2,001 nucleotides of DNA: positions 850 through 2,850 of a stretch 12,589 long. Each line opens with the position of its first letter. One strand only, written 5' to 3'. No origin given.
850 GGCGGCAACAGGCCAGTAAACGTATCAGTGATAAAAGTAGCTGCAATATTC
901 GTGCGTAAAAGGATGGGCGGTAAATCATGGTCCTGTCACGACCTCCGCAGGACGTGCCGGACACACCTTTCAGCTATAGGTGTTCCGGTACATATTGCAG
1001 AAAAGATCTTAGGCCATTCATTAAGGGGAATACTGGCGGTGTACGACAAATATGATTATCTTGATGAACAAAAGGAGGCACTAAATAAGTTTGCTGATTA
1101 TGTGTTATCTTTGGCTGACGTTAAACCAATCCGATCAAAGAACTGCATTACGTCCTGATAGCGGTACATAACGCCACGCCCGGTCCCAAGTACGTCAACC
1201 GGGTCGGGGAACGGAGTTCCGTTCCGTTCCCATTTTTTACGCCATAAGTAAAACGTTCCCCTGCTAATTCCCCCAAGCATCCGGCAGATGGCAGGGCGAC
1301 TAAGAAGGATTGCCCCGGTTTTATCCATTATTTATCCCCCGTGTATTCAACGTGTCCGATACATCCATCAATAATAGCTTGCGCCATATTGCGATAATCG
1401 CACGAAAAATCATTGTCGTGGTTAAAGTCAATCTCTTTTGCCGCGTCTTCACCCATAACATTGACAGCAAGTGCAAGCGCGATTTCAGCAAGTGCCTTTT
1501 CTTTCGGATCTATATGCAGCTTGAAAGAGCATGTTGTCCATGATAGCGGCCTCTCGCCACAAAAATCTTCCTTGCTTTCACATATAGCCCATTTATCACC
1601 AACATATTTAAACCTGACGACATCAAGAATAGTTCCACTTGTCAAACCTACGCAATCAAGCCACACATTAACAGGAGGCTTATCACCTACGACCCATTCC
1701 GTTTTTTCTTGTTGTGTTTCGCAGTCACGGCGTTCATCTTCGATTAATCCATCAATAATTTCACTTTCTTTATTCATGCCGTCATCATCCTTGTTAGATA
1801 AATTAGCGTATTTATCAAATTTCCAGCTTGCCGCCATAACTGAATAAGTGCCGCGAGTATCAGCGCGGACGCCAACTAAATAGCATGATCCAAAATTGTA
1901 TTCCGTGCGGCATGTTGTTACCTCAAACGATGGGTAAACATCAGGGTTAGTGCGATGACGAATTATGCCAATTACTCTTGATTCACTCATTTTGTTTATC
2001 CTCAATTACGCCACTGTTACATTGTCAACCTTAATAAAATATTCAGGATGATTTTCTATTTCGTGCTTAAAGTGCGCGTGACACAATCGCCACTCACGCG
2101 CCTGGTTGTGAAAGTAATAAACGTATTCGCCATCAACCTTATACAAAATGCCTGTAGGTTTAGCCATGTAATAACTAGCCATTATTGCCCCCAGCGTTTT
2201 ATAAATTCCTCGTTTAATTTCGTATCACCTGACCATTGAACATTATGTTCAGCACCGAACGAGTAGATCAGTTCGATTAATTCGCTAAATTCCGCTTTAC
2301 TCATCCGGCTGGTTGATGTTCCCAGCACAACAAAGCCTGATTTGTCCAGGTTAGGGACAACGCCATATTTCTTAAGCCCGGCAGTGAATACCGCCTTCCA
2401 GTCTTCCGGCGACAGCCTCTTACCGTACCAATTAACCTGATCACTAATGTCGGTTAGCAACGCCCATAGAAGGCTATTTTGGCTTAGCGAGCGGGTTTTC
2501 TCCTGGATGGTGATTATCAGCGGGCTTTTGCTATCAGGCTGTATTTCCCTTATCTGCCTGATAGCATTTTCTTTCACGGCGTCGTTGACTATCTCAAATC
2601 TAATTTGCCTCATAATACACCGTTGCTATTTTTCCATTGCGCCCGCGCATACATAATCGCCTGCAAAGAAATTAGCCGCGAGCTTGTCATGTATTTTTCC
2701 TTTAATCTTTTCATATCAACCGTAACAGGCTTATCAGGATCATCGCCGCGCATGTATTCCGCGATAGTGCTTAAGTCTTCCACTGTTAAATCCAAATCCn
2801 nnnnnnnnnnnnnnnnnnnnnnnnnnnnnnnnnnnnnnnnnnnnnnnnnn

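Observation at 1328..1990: Low-GC, Cys/His-rich 220-aa cargo protein translationally coupled to xis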

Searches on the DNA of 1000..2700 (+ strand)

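Call 9: search_dna_similar(query=window:1000-2700:+, collection=ecoli_genomes, mode=near)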
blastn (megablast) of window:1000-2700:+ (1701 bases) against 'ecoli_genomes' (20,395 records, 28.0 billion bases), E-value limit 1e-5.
Records with a match: 35; places in all: 35; records where one place covers at least 80% of the query: 21.
Genomes with a match: 35 of 5426; with a place that covers at least 80% of the query: 21. Places per genome that has any: lowest 1, median 1, highest 1. On chromosomes: 35 places; on plasmids: 0.
Best place of each record, by identity: 95-99% 3; 90-95% 11; 80-90% 21.
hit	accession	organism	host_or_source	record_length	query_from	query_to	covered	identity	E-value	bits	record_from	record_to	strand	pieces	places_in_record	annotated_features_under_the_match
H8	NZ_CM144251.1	Escherichia coli strain LP-26-E1-261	not applicable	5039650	1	1692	99%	97.6%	0e+0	2898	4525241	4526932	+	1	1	hypothetical protein (x3) | recombination protein NinB | helix-turn-helix transcriptional regulator | tyrosine-type recombinase/integrase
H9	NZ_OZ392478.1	Escherichia coli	not applicable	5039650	1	1692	99%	97.6%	0e+0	2898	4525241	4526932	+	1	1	hypothetical protein (x3) | recombination protein NinB | helix-turn-helix transcriptional regulator | tyrosine-type recombinase/integrase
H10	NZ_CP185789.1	Escherichia coli strain M15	Homo sapiens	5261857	1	1692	99%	90.8%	0e+0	2257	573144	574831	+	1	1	hypothetical protein (x2) | recombination protein NinB | helix-turn-helix transcriptional regulator | tyrosine-type recombinase/integrase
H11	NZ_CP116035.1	Escherichia coli strain FAH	Homo sapiens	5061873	1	1692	99%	90.4%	0e+0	2218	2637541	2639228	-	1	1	hypothetical protein (x2) | recombination protein NinB | helix-turn-helix transcriptional regulator | tyrosine-type recombinase/integrase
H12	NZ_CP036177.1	Escherichia coli strain WCHEC025970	Homo sapiens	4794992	1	1692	99%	88.9%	0e+0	2076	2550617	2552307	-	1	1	hypothetical protein (x3) | recombination protein NinB | helix-turn-helix domain-containing protein | tyrosine-type recombinase/integrase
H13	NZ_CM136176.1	Escherichia coli strain PRO_A-1370-6W-A_ESBL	Homo sapiens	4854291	1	1700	100%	88.1%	0e+0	2012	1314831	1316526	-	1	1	hypothetical protein (x3) | recombination protein NinB | helix-turn-helix domain-containing protein | tyrosine-type recombinase/integrase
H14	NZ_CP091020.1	Escherichia coli strain STEC308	mutton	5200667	1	1692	99%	84.4%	0e+0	1639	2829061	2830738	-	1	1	hypothetical protein (x3) | recombination protein NinB | helix-turn-helix domain-containing protein | tyrosine-type recombinase/integrase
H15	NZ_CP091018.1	Escherichia coli strain STEC307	mutton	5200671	1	1692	99%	84.4%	0e+0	1639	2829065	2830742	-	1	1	hypothetical protein (x3) | recombination protein NinB | helix-turn-helix transcriptional regulator | tyrosine-type recombinase/integrase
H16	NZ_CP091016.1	Escherichia coli strain STEC306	mutton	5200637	1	1692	99%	84.4%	0e+0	1639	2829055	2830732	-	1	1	hypothetical protein (x3) | recombination protein NinB | helix-turn-helix domain-containing protein | tyrosine-type recombinase/integrase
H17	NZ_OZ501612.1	Escherichia coli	Homo sapiens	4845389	1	1614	95%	88.0%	0e+0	1903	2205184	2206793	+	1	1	hypothetical protein (x3) | recombination protein NinB | helix-turn-helix transcriptional regulator | tyrosine-type recombinase/integrase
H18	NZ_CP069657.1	Escherichia coli O89m:H10 strain MIN12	Homo sapiens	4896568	1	1617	95%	87.8%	0e+0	1881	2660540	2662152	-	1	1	hypothetical protein (x3) | recombination protein NinB | helix-turn-helix domain-containing protein | tyrosine-type recombinase/integrase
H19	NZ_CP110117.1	Escherichia coli strain 2-331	Sewage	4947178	1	1617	95%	87.8%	0e+0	1881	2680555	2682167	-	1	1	hypothetical protein (x3) | recombination protein NinB | helix-turn-helix domain-containing protein | tyrosine-type recombinase/integrase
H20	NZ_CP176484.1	Escherichia coli strain N921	Homo sapiens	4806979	1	1617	95%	87.5%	0e+0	1858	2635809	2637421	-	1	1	hypothetical protein (x3) | recombination protein NinB | helix-turn-helix domain-containing protein | tyrosine-type recombinase/integrase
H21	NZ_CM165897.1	Escherichia coli strain N25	Homo sapiens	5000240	1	1692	92%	87.1%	0e+0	1748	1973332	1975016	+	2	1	hypothetical protein (x2) | recombination protein NinB | helix-turn-helix transcriptional regulator | tyrosine-type recombinase/integrase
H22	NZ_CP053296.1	Escherichia coli strain M1/5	Homo sapiens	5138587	1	1692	91%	87.3%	0e+0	1748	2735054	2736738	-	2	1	hypothetical protein (x2) | recombination protein NinB | helix-turn-helix domain-containing protein | tyrosine-type recombinase/integrase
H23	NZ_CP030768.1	Escherichia coli strain 2017C-4173W12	missing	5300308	298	1692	82%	96.2%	0e+0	2283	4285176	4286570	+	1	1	hypothetical protein (x4) | recombination protein NinB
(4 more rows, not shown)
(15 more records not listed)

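Call 22: get_annotated_region(hit=H23, flank=5000)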
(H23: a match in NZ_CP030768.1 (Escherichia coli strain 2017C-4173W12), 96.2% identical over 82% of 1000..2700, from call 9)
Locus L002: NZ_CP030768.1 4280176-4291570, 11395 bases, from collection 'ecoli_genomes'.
description: Escherichia coli strain 2017C-4173W12 chromosome, complete genome
organism: Escherichia coli strain 2017C-4173W12 (NCBI taxid 562)
replicon: chromosome; assembly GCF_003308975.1
host: missing; source: missing; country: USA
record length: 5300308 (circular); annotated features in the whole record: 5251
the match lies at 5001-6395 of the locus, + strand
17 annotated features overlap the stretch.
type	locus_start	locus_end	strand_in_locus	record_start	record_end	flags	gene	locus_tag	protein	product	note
CDS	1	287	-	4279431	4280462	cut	ynaI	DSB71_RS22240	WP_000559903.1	low conductance mechanosensitive channel YnaI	-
CDS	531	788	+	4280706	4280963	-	ynaJ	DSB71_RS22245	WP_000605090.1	DUF2534 family protein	-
CDS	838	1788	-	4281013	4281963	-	uspE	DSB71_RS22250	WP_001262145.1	universal stress protein UspE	-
CDS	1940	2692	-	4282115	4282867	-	fnr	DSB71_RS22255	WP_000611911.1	fumarate/nitrate reduction transcriptional regulator Fnr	-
CDS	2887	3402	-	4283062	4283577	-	ogt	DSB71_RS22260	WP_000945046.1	methylated-DNA--[protein]-cysteine S-methyltransferase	-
CDS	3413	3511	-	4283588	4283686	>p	-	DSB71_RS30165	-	AbgT family transporter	incomplete; partial in the middle of a contig; missing N-terminus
CDS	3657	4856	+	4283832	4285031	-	-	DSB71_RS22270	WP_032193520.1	tyrosine-type recombinase/integrase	-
CDS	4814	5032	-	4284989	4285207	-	-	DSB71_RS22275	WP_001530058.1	hypothetical protein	-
CDS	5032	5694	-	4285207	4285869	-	-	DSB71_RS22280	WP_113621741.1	hypothetical protein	-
CDS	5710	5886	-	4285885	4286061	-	-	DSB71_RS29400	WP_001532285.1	hypothetical protein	-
CDS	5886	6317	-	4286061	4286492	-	-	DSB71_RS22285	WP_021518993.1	recombination protein NinB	-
CDS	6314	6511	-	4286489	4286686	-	-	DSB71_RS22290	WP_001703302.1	hypothetical protein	-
CDS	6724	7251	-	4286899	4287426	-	-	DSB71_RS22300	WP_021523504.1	hypothetical protein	-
CDS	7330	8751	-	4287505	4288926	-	-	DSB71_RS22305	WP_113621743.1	replicative DNA helicase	-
CDS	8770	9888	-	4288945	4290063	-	-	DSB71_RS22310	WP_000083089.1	hypothetical protein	-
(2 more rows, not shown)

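Call 24: get_annotated_region(hit=H8, flank=6000)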
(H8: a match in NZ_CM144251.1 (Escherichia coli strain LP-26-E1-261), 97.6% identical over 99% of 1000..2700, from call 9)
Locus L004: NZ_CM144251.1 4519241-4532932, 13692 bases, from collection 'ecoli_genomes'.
description: Escherichia coli strain LP-26-E1-261 chromosome, whole genome shotgun sequence
organism: Escherichia coli strain LP-26-E1-261 (NCBI taxid 562)
replicon: chromosome; assembly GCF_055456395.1
host: not applicable; source: River; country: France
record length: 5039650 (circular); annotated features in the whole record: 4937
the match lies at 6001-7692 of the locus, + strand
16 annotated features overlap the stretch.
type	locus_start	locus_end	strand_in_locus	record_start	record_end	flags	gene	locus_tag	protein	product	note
CDS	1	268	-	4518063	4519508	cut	abgB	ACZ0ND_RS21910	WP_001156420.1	p-aminobenzoyl-glutamate hydrolase subunit AbgB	-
CDS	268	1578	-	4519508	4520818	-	abgA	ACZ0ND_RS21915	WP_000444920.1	p-aminobenzoyl-glutamate hydrolase subunit AbgA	-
CDS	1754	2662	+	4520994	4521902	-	abgR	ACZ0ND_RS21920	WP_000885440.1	LysR family transcriptional regulator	-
CDS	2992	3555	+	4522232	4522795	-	smrA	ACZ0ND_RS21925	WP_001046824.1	DNA endonuclease SmrA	-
CDS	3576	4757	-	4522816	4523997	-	dgcM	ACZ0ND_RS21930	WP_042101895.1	diguanylate cyclase DgcM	-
CDS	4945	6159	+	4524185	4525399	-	-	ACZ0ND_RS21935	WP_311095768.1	tyrosine-type recombinase/integrase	-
CDS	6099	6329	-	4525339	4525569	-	-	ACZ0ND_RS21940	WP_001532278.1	helix-turn-helix transcriptional regulator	-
CDS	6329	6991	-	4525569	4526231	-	-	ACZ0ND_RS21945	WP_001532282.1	hypothetical protein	-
CDS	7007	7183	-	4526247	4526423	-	-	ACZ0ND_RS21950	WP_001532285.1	hypothetical protein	-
CDS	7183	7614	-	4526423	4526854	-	-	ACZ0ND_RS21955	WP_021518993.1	recombination protein NinB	-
CDS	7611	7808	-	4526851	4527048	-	-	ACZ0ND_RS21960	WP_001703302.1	hypothetical protein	-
CDS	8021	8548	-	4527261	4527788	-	-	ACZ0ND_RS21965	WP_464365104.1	hypothetical protein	-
CDS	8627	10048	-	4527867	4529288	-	-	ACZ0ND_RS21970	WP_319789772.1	replicative DNA helicase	-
CDS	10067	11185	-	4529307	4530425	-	-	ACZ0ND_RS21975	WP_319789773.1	metallophosphoesterase family protein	-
CDS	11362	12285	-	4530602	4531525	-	-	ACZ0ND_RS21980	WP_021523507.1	zinc-ribbon domain-containing protein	-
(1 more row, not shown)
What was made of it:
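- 1..1158 (+): Tyrosine integrase, with its N-terminus cut by the window start. Convergent with the operon, overlapping the RDF gene tail-to-tail by 61 bp. The full 404-aa gene is present in the sibling prophage next to dgcM (call 24).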

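Call 75: search_dna_similar(query=window:2182-2613:+, collection=ecoli_genomes, mode=near, max_rows=5)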
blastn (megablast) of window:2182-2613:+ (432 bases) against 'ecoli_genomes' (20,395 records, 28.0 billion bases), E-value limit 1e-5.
Records with a match: 35; places in all: 35; records where one place covers at least 80% of the query: 35.
Genomes with a match: 35 of 5426; with a place that covers at least 80% of the query: 35. Places per genome that has any: lowest 1, median 1, highest 1. On chromosomes: 35 places; on plasmids: 0.
Best place of each record, by identity: 90-95% 32; 80-90% 3.
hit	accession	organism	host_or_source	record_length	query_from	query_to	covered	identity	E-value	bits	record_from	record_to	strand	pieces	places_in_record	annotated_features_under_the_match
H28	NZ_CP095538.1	Escherichia coli strain GN04592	Homo sapiens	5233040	1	432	100%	94.2%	0e+0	660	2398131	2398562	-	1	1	recombination protein NinB | hypothetical protein (x2)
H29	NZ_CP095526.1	Escherichia coli strain GN05505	Homo sapiens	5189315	1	432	100%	94.2%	0e+0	660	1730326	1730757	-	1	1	recombination protein NinB | hypothetical protein (x2)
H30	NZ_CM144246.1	Escherichia coli strain CB7286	Homo sapiens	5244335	1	432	100%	94.2%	0e+0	660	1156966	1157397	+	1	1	recombination protein NinB | hypothetical protein (x2)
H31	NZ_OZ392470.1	Escherichia coli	Homo sapiens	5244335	1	432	100%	94.2%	0e+0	660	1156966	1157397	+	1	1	recombination protein NinB | hypothetical protein (x2)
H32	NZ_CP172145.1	Escherichia coli strain GF66.2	chicken meat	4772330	1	432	100%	93.5%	0e+0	643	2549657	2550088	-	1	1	recombination protein NinB | hypothetical protein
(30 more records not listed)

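Call 76: search_dna_similar(query=window:1328-1990:+, collection=ecoli_genomes, mode=distant, max_rows=12, rows=spread)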
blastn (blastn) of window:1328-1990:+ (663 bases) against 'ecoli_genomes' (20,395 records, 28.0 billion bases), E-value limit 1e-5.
Records with a match: 35; places in all: 35; records where one place covers at least 80% of the query: 26.
Genomes with a match: 35 of 5426; with a place that covers at least 80% of the query: 26. Places per genome that has any: lowest 1, median 1, highest 1. On chromosomes: 35 places; on plasmids: 0.
Best place of each record, by identity: >=99% 2; 95-99% 1; 80-90% 12; 60-80% 20.
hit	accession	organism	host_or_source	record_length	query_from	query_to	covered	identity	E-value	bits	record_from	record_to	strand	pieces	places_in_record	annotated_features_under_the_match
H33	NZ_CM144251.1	Escherichia coli strain LP-26-E1-261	not applicable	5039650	1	663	100%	100.0%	0e+0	1196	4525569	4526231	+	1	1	hypothetical protein | helix-turn-helix transcriptional regulator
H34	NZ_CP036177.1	Escherichia coli strain WCHEC025970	Homo sapiens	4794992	1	649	98%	85.3%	0e+0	732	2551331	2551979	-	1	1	hypothetical protein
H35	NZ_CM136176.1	Escherichia coli strain PRO_A-1370-6W-A_ESBL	Homo sapiens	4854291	1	649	98%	84.5%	0e+0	712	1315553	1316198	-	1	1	hypothetical protein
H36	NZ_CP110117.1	Escherichia coli strain 2-331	Sewage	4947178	1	649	98%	84.3%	0e+0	708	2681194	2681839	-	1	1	hypothetical protein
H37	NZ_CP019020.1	Escherichia coli strain Ecol_244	Homo sapiens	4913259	1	663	100%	76.9%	2e-128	469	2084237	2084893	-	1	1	hypothetical protein | helix-turn-helix transcriptional regulator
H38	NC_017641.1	Escherichia coli UMNK88 strain UMNK88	porcine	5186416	1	649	98%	77.8%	1e-142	515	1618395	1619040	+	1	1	hypothetical protein (x2)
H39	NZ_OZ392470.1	Escherichia coli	Homo sapiens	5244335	1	663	100%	76.0%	7e-121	444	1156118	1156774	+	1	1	hypothetical protein (x2)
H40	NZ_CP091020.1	Escherichia coli strain STEC308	mutton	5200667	1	649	98%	72.8%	1e-99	372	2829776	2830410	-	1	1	hypothetical protein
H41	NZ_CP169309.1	Escherichia coli strain MFDS1019527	cattle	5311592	38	649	92%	68.8%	2e-51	213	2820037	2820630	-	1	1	hypothetical protein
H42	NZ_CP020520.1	Escherichia coli strain 190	Homo sapiens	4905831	1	465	70%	81.3%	6e-122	447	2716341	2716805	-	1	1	hypothetical protein | helix-turn-helix transcriptional regulator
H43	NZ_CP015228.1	Escherichia coli strain 09-00049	lettuce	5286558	38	475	66%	72.1%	2e-59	239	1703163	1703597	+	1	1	hypothetical protein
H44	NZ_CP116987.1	Escherichia coli strain MLI107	Homo sapiens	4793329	326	465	21%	84.3%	5e-34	154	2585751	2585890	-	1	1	hypothetical protein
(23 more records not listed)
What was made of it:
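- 35 of 5426 complete E. coli genomes carry that NinB, and 35 of 5426 carry the target, one copy each (calls 9, 75, 76).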
